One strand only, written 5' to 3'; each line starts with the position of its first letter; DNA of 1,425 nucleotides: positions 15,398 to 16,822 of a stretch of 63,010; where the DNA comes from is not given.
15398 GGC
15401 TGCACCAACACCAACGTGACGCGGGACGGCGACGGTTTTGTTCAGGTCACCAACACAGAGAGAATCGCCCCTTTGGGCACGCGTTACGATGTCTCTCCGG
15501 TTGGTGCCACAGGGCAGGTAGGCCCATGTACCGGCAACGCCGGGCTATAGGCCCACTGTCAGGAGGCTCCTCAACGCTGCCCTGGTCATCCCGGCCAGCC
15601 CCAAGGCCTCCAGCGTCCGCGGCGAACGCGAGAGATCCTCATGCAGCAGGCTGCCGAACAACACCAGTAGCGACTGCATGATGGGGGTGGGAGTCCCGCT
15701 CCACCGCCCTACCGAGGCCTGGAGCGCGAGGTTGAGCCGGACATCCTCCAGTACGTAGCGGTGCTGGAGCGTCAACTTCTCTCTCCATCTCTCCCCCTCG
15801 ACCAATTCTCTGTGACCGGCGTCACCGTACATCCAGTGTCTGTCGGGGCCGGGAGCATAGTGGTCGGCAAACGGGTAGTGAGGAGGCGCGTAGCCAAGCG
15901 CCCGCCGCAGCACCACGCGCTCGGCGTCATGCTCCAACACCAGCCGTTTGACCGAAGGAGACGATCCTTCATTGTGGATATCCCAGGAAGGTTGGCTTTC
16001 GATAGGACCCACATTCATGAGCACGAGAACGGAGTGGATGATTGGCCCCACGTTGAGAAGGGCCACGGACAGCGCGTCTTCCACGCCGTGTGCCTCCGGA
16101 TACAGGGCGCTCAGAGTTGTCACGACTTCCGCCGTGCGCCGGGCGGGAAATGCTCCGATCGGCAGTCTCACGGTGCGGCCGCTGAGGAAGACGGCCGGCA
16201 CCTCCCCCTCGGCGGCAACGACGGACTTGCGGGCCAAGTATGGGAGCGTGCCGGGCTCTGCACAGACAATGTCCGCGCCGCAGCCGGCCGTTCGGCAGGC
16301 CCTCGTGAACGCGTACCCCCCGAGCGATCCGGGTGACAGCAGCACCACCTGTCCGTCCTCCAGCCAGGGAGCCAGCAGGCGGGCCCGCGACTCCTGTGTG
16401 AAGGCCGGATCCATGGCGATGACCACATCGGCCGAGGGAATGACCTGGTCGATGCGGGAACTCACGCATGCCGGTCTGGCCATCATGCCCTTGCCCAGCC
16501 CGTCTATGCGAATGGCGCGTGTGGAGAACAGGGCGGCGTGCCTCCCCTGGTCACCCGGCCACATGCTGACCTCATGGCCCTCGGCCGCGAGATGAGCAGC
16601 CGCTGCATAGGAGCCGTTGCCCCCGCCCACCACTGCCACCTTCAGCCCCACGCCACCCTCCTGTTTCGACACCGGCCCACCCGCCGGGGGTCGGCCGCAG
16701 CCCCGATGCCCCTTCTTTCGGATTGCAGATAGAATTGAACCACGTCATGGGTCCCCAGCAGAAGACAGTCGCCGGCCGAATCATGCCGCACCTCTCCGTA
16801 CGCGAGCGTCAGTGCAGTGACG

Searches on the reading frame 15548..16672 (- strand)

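Call 47: search_protein_families(library=pfam, proteins=[window:15548-16672:-], max_evalue=0.00001)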
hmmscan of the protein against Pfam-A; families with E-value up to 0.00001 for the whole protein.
window:15548-16672:- (375 aa): 1 family
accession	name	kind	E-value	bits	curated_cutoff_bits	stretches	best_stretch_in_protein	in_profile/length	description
PF02317.23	Octopine_DH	-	9.6e-22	78.1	30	1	197-341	2-148/150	NAD/NADP octopine/nopaline dehydrogenase, alpha-helical domain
